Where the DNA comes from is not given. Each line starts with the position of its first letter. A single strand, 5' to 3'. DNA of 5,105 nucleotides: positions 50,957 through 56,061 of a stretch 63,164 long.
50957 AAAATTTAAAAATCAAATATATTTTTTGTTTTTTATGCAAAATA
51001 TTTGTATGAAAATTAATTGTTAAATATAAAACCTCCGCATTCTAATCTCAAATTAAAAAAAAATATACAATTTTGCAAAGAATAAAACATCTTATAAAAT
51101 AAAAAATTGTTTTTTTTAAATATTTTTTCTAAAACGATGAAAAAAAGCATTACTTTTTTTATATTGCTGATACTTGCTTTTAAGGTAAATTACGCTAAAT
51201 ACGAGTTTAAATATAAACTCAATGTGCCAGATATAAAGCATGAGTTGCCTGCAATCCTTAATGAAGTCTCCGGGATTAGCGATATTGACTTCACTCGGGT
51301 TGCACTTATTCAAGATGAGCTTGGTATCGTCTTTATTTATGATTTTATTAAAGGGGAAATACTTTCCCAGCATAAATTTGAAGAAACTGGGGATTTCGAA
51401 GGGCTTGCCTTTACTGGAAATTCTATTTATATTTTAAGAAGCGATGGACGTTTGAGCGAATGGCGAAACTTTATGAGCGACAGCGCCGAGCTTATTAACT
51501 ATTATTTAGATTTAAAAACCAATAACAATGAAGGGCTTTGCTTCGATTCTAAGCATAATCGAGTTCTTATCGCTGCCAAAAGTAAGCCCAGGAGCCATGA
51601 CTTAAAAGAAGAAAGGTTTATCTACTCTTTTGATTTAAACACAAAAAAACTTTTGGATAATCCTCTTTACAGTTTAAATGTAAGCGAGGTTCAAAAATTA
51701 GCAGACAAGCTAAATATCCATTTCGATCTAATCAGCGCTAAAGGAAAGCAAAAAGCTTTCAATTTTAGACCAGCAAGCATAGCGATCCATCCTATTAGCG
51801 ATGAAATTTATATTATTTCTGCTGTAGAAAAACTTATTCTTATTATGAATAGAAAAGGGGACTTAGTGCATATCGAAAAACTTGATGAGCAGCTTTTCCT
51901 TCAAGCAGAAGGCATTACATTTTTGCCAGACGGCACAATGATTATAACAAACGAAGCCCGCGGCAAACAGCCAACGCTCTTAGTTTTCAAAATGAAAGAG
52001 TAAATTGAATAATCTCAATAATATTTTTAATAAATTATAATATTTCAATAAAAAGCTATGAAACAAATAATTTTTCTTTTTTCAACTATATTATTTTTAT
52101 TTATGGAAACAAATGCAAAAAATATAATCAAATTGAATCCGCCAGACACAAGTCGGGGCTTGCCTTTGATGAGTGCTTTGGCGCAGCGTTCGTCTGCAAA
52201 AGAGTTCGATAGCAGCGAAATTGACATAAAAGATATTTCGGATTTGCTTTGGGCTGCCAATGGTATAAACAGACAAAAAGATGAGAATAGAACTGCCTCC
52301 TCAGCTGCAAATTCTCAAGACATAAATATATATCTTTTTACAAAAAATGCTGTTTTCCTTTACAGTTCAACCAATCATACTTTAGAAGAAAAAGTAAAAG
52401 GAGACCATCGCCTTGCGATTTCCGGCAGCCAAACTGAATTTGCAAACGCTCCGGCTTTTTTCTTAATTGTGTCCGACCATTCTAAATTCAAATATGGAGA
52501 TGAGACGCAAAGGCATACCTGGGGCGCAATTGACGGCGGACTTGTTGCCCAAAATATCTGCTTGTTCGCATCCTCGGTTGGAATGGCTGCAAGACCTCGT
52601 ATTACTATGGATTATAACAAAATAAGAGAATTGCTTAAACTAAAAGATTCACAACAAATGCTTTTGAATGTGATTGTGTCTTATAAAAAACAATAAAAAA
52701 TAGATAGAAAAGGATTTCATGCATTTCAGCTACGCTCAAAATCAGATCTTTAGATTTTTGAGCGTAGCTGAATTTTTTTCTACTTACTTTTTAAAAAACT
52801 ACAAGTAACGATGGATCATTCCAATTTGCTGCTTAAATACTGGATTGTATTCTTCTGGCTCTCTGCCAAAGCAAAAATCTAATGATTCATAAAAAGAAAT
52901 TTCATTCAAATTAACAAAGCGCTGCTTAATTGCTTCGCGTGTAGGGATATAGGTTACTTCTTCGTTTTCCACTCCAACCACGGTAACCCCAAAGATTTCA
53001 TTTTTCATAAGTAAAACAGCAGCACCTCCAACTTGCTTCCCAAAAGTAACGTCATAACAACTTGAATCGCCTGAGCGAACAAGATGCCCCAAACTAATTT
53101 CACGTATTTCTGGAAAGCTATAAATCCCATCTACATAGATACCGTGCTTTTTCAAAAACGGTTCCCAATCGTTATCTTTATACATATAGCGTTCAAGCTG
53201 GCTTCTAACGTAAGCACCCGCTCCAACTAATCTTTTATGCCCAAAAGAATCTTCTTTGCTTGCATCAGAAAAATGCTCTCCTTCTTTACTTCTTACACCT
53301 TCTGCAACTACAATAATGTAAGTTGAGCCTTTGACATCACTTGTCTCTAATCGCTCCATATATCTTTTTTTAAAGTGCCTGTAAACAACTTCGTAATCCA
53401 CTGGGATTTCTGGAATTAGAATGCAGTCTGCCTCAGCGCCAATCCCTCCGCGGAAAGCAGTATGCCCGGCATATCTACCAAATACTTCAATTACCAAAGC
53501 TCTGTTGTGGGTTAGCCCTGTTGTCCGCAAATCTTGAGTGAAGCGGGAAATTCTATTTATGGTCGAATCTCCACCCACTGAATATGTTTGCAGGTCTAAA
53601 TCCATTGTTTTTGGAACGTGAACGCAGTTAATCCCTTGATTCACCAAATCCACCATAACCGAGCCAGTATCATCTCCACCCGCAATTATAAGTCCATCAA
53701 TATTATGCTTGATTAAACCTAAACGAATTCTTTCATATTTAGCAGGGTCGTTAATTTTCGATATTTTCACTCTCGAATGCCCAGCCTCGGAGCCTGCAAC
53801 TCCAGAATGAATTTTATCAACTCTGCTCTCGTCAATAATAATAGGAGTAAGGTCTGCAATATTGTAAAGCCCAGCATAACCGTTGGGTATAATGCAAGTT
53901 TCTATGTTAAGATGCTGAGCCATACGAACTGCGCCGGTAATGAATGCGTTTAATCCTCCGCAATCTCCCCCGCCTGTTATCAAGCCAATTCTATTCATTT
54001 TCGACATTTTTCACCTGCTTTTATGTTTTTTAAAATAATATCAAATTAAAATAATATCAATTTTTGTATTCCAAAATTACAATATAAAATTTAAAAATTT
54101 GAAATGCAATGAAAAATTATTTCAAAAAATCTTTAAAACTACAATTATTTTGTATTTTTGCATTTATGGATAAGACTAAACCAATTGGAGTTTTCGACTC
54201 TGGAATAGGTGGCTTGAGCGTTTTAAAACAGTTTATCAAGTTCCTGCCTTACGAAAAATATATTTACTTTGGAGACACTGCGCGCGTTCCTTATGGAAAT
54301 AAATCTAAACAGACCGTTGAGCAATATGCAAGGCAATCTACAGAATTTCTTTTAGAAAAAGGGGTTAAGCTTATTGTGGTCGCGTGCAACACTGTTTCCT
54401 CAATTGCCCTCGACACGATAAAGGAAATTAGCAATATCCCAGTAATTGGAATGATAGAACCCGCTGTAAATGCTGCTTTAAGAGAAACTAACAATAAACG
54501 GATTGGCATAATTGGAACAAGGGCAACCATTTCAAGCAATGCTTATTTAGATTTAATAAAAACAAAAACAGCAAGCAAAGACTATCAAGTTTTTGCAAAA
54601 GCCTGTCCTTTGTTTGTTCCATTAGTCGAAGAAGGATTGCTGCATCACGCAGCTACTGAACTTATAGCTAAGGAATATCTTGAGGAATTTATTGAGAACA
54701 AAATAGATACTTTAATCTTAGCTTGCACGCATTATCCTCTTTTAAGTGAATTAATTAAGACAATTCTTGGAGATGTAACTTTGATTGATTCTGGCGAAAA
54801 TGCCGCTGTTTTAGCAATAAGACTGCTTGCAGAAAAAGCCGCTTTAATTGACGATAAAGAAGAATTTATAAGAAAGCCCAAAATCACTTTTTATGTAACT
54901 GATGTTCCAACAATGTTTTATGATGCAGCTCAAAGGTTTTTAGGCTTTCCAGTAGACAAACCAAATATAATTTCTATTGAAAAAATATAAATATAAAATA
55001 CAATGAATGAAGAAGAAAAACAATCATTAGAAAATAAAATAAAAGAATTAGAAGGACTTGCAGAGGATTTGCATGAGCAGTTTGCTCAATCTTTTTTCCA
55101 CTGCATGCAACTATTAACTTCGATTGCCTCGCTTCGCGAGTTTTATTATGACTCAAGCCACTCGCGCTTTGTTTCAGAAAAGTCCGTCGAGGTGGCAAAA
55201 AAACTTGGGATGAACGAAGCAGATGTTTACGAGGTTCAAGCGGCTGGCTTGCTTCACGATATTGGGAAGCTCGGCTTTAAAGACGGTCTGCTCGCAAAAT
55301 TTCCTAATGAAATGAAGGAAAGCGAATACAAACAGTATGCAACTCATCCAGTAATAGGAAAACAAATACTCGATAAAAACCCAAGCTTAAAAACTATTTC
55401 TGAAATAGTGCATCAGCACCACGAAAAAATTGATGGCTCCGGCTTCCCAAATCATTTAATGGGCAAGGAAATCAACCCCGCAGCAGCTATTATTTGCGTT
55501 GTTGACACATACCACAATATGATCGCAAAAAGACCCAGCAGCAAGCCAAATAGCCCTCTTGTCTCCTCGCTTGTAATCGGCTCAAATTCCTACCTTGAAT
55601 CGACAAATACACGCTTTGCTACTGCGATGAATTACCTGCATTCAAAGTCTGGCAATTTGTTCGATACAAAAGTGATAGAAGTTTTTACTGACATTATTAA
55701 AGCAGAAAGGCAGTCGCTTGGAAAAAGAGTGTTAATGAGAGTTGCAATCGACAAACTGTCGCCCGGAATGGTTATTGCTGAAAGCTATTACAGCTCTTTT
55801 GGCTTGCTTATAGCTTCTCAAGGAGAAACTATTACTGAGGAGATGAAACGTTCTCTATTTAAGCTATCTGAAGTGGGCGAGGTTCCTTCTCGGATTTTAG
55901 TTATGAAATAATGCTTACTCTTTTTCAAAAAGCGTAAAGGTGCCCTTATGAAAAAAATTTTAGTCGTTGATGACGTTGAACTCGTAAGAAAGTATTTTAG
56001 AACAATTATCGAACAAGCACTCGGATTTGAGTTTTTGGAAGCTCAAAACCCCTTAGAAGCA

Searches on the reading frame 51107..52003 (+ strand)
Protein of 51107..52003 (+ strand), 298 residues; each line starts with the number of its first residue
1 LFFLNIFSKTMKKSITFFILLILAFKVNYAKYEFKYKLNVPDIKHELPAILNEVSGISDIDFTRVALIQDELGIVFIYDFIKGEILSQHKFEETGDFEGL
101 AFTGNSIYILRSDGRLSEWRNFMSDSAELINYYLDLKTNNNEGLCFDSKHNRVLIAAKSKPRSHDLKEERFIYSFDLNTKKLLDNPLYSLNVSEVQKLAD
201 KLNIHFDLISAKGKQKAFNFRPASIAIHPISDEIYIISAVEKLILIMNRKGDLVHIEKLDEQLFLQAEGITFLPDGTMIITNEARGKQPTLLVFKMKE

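Call 23: search_protein_families(library=pfam, proteins=[window:51107-52003:+], max_evalue=0.001)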
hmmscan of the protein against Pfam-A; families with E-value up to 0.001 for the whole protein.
window:51107-52003:+ (298 aa): 1 family
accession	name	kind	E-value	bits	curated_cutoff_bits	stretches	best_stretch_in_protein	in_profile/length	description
PF06977.17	SdiA-regulated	-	9.4e-08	32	21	1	44-283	15-241/249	SdiA-regulated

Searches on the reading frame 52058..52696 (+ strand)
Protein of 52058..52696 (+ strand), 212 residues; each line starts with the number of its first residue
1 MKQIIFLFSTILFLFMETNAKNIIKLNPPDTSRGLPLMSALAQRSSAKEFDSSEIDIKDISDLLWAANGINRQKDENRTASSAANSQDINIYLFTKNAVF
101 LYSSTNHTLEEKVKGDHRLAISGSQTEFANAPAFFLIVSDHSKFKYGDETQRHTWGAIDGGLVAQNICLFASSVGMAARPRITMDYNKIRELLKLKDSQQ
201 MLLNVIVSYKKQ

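Call 23: search_protein_families(library=pfam, proteins=[window:52058-52696:+], max_evalue=0.001)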
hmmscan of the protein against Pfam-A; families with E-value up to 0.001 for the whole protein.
window:52058-52696:+ (212 aa): 1 family
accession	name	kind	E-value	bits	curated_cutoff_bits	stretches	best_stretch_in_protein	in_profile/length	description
PF00881.29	Nitroreductase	-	1e-16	62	23.5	1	41-207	1-165/167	Nitroreductase family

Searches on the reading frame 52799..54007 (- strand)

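Call 23: search_protein_families(library=pfam, proteins=[window:52799-54007:-], max_evalue=0.001)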
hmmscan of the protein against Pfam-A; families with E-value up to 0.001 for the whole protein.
window:52799-54007:- (402 aa): 1 family
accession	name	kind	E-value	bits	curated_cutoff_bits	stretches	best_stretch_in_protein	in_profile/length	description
PF00365.25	PFK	-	3.9e-54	184.3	30.9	1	6-332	1-275/277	Phosphofructokinase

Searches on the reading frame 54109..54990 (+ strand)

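Call 23: search_protein_families(library=pfam, proteins=[window:54109-54990:+], max_evalue=0.001)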
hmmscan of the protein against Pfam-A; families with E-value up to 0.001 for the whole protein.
window:54109-54990:+ (293 aa): 1 family
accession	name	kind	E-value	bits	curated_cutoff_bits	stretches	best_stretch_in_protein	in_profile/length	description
PF01177.27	Asp_Glu_race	-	2.7e-25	89.9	31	1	53-235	32-210/211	Asp/Glu/Hydantoin racemase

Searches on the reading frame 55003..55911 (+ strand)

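Call 23: search_protein_families(library=pfam, proteins=[window:55003-55911:+], max_evalue=0.001)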
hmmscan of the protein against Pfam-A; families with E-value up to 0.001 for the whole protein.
window:55003-55911:+ (302 aa): 3 families
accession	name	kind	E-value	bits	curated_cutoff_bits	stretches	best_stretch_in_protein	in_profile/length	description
PF13487.12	HD_5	-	3.7e-26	92.3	27.2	1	39-184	4-150/170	HD domain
PF01966.28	HD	-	1.6e-17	64.3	22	1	52-173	3-116/116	HD domain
PF08668.18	HDOD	-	0.00028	20.9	22.9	1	51-112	96-155/196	HDOD domain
